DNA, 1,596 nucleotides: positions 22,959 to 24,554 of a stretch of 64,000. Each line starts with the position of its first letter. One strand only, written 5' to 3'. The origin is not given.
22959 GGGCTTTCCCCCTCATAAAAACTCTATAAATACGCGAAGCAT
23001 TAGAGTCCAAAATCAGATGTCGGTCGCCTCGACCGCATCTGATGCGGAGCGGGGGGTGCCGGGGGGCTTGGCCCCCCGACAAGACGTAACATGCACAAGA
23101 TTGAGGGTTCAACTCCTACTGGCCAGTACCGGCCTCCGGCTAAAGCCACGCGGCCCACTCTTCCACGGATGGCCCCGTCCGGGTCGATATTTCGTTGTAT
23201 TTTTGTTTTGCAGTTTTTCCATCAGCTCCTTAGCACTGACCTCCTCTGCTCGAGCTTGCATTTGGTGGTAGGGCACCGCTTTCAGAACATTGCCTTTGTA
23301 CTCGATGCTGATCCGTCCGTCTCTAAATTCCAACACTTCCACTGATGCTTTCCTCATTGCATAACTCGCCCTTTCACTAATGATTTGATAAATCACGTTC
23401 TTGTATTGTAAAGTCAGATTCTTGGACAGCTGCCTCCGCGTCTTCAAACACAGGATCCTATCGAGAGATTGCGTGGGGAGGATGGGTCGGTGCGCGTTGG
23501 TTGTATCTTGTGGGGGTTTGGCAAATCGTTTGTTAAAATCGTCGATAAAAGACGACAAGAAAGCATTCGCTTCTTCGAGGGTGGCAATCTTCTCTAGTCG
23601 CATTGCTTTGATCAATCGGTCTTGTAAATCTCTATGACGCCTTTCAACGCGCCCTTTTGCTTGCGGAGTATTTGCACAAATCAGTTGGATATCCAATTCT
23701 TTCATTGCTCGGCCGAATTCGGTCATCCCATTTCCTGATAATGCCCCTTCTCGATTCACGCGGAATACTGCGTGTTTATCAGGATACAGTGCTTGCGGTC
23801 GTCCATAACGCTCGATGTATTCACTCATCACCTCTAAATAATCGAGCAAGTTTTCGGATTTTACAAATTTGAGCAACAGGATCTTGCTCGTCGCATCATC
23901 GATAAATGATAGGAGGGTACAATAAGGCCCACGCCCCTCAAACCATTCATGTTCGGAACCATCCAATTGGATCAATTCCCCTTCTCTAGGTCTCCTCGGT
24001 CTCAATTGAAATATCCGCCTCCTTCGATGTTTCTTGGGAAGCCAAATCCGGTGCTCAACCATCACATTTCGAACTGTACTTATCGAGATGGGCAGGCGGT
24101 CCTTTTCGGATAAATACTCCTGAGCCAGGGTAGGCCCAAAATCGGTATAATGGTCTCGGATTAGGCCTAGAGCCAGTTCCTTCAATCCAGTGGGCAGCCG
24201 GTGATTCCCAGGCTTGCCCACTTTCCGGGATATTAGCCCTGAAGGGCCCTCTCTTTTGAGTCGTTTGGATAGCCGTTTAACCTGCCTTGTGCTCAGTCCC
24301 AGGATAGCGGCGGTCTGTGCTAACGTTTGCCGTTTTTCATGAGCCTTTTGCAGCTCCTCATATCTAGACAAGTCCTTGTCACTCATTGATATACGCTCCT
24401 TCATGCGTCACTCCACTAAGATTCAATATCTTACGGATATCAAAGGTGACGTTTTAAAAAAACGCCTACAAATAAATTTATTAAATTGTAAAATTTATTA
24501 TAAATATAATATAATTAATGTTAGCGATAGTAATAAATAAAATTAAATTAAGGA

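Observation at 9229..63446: Dense family of about 165-bp imperfect-palindrome intergenic elements with 15-nt terminal inverted repeats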

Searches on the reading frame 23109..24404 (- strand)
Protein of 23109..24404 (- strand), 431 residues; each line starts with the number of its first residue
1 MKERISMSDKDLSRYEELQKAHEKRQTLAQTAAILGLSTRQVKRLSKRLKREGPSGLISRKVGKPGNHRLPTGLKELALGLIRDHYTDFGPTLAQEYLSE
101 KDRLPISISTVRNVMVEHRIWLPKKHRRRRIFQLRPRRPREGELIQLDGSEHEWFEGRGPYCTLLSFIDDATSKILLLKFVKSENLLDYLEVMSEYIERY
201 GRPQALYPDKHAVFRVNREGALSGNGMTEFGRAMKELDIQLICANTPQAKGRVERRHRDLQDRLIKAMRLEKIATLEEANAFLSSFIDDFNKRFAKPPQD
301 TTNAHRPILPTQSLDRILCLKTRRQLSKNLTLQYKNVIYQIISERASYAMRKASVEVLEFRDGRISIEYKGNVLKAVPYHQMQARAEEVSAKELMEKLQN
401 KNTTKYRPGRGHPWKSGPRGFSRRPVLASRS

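Call 48: search_protein_families(library=pfam, proteins=[window:23109-24404:-])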
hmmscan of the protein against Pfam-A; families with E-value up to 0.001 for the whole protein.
window:23109-24404:- (431 aa): 5 families
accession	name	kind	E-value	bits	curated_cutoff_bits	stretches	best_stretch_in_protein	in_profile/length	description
PF13565.12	HTH_32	-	8.7e-06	26.6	33.7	1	42-114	2-72/73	Homeodomain-like domain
PF13518.12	HTH_28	-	1.9e-05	25.1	25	1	19-65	7-51/52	Helix-turn-helix domain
PF13551.12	HTH_29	-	2.3e-05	24.8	28.1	1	21-71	8-59/64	Winged helix-turn helix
PF13384.12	HTH_23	-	2.5e-05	24.4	24.6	1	22-58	14-50/50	Homeodomain-like domain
PF13683.12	rve_3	-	0.00063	19.9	26.5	0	238-292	4-55/67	Integrase core domain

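Call 74: search_protein_families(library=pfam, proteins=[window:23109-24404:-], max_evalue=0.001)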
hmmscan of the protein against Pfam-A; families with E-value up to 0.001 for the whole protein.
window:23109-24404:- (431 aa): 5 families
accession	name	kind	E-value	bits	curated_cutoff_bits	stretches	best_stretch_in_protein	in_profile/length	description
PF13565.12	HTH_32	-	8.7e-06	26.6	33.7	1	42-114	2-72/73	Homeodomain-like domain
PF13518.12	HTH_28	-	1.9e-05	25.1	25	1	19-65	7-51/52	Helix-turn-helix domain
PF13551.12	HTH_29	-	2.3e-05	24.8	28.1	1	21-71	8-59/64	Winged helix-turn helix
PF13384.12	HTH_23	-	2.5e-05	24.4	24.6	1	22-58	14-50/50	Homeodomain-like domain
PF13683.12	rve_3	-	0.00063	19.9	26.5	0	238-292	4-55/67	Integrase core domain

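Call 92: search_protein_families(library=ncbifam, proteins=[window:23109-24404:-], max_evalue=0.1)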
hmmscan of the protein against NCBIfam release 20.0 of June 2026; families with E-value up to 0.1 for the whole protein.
window:23109-24404:- (431 aa): 6 families
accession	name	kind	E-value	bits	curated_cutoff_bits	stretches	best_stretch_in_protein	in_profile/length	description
NF033594.2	transpos_ISNCY_2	equivalog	1.8e-132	442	250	1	18-374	3-362/368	ISNCY family transposase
NF033577.2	transpos_IS481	equivalog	3.8e-31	108.7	224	1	14-293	2-269/284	IS481 family transposase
NF033546.1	transpos_IS21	equivalog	1.1e-09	38.2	160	1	21-296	4-272/294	IS21 family transposase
NF033516.0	transpos_IS3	equivalog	3.6e-06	26.5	160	1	14-293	90-354/369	IS3 family transposase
NF033545.0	transpos_IS630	equivalog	4.1e-05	23.2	100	1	22-129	9-118/299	IS630 family transposase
NF048019.1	IS256_Zn_var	equivalog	0.00092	18.5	150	0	163-195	102-134/304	IS256 family transposase, variant Zn-binding type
